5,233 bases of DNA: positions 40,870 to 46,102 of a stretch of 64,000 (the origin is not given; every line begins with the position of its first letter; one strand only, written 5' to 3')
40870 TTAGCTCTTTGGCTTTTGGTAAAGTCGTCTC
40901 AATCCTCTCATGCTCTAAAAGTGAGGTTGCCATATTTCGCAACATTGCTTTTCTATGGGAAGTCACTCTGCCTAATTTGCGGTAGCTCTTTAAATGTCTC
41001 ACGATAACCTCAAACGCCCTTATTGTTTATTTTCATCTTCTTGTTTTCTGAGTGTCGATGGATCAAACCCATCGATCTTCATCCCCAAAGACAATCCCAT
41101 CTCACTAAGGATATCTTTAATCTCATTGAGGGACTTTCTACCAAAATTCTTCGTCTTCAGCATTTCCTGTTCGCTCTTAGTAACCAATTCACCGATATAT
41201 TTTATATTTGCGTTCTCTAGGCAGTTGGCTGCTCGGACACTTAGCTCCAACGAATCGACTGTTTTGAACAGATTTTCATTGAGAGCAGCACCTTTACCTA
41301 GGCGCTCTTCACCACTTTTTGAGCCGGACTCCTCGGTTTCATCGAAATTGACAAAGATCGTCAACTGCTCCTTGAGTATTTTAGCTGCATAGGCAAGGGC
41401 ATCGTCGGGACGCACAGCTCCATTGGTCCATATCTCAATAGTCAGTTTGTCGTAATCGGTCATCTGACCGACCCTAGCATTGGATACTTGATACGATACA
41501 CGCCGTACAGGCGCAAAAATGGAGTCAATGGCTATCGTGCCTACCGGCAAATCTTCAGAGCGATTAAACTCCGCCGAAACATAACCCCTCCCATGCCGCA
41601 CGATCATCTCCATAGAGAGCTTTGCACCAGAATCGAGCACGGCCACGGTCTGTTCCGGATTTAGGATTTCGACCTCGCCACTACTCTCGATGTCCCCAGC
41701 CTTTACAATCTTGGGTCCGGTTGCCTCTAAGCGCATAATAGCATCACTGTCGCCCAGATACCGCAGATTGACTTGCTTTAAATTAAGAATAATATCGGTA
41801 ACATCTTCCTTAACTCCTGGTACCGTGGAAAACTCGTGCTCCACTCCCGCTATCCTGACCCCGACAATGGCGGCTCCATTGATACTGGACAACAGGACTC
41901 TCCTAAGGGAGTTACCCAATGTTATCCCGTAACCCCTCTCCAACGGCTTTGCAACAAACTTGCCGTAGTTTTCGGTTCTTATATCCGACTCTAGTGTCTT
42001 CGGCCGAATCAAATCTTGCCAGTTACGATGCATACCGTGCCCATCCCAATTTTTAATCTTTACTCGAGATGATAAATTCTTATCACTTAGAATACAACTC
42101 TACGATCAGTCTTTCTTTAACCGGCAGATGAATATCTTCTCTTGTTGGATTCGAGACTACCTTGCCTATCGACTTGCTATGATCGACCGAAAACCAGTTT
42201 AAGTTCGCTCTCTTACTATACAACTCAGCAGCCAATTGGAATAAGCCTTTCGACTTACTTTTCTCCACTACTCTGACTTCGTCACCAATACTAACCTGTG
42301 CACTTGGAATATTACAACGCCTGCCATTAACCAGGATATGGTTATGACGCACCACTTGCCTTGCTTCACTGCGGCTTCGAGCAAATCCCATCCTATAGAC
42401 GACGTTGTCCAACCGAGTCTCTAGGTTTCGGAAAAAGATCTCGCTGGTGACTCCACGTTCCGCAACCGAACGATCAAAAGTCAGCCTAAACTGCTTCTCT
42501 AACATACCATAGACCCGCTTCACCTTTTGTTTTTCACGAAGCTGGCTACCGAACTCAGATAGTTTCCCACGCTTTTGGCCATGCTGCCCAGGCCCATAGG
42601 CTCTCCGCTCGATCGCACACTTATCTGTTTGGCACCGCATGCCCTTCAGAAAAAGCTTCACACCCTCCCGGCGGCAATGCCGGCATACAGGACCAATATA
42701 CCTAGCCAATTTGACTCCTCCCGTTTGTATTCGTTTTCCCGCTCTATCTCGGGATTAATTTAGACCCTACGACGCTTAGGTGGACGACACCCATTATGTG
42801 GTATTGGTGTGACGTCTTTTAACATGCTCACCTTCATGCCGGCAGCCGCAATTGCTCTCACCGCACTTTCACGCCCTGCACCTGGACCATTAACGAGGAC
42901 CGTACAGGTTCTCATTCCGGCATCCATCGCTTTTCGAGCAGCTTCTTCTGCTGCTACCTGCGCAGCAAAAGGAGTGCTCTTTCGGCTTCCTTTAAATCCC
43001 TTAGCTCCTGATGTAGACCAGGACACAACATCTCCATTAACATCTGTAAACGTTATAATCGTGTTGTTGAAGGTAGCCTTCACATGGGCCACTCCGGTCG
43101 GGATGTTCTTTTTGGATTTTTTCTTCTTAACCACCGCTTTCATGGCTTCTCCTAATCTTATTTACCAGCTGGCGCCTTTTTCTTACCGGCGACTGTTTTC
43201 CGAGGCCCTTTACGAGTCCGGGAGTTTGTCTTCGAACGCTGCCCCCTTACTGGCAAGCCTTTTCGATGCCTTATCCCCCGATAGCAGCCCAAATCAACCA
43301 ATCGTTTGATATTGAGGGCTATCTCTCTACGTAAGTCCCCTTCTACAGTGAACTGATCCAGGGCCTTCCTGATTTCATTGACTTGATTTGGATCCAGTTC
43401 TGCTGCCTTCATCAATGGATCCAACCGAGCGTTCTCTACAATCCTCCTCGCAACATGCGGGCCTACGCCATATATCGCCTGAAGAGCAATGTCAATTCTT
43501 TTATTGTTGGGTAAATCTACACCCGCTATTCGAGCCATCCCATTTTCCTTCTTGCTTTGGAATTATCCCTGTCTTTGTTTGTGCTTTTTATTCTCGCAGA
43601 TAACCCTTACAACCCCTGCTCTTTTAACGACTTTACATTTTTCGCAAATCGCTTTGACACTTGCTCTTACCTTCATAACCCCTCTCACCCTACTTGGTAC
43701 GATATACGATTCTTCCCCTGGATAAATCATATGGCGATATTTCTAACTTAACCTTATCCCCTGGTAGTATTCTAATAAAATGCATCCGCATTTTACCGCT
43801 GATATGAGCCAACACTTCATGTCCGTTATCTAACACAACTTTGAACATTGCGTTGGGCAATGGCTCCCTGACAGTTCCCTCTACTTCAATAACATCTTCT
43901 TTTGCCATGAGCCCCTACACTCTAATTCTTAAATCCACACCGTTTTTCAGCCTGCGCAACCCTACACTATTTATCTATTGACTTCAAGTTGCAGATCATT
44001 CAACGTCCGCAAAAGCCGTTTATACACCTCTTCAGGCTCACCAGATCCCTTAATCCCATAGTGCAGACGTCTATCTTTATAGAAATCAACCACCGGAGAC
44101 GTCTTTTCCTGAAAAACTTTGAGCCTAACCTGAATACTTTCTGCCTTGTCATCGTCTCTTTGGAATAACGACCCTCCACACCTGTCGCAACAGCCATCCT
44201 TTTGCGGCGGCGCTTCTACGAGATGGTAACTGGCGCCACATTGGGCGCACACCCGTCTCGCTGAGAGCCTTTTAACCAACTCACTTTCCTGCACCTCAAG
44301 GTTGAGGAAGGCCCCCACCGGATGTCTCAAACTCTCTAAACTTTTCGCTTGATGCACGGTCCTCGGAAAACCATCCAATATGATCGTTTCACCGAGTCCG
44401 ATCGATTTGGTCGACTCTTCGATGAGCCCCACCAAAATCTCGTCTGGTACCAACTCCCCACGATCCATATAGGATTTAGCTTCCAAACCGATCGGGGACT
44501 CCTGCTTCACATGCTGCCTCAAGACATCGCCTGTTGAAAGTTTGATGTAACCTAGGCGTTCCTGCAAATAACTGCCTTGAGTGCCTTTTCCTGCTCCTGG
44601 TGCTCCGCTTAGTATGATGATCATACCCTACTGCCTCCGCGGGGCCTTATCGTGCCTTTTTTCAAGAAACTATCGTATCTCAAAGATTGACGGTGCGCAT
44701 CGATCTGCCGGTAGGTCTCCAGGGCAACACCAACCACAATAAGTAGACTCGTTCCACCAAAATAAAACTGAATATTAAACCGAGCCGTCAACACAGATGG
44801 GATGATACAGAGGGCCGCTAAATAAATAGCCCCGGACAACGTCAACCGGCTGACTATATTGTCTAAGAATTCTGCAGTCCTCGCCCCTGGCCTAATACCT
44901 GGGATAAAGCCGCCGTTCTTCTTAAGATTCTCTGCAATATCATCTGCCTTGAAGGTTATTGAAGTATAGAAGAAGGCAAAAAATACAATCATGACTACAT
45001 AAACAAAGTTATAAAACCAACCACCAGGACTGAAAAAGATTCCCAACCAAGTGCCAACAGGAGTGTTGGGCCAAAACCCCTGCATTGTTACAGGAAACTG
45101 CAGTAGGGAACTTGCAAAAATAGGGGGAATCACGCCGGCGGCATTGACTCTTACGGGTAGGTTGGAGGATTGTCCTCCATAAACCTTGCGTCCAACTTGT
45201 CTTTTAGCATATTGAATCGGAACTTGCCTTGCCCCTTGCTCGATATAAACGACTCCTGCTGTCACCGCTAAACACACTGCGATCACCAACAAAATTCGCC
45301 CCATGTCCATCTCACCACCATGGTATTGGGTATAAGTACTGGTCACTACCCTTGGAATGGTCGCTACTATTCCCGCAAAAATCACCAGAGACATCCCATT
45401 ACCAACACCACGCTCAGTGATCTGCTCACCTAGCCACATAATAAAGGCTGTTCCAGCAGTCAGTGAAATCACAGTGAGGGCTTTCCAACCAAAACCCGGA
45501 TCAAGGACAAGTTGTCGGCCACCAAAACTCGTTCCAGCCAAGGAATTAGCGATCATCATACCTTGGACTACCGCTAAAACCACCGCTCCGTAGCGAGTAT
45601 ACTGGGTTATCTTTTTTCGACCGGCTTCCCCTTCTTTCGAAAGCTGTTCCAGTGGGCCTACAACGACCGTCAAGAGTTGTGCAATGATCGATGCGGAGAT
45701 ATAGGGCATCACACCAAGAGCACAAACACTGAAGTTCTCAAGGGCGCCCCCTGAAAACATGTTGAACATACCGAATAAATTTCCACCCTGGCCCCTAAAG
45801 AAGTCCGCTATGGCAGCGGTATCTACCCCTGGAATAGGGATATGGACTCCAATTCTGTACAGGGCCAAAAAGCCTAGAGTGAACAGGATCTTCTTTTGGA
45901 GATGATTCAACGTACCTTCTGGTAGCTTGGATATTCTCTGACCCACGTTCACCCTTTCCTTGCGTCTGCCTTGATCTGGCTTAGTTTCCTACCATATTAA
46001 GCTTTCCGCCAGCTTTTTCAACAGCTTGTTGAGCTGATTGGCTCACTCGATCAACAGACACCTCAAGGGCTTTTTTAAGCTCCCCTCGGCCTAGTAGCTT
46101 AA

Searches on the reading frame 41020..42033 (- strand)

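Call 85: search_protein_families(library=pfam, proteins=[window:41020-42033:-], max_evalue=0.00001)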
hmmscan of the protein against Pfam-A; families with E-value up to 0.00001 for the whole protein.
window:41020-42033:- (337 aa): 3 families
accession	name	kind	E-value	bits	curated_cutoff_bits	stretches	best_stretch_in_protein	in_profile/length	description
PF01000.31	RNA_pol_A_bac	-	2.3e-33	115.4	33.9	1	59-173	1-118/119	RNA polymerase Rpb3/RpoA insert domain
PF01193.29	RNA_pol_L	-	1.5e-26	92.4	24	1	29-224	1-74/74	RNA polymerase Rpb3/Rpb11 dimerisation domain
PF03118.21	RNA_pol_A_CTD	-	1.6e-26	92.2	23.8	1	252-311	8-67/67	Bacterial RNA polymerase, alpha chain C terminal domain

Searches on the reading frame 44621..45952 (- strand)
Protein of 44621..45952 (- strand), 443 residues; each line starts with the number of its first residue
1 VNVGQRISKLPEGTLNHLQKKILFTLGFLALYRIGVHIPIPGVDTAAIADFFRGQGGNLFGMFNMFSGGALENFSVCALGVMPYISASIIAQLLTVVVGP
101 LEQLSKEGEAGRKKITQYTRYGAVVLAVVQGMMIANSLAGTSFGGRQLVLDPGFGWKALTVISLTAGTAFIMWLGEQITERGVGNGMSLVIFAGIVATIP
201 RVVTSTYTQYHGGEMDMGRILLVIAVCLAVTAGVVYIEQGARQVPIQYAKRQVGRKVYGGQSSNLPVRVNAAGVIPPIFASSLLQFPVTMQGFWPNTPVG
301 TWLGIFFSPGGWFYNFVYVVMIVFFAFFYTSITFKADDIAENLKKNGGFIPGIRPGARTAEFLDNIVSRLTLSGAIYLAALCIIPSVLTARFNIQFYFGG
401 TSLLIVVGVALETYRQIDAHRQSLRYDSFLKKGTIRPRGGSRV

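Call 85: search_protein_families(library=pfam, proteins=[window:44621-45952:-], max_evalue=0.00001)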
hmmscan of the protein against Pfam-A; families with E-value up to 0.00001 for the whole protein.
window:44621-45952:- (443 aa): 1 family
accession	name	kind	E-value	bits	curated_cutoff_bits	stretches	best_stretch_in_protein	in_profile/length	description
PF00344.25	SecY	-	3e-114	382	32.2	1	75-414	1-306/306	SecY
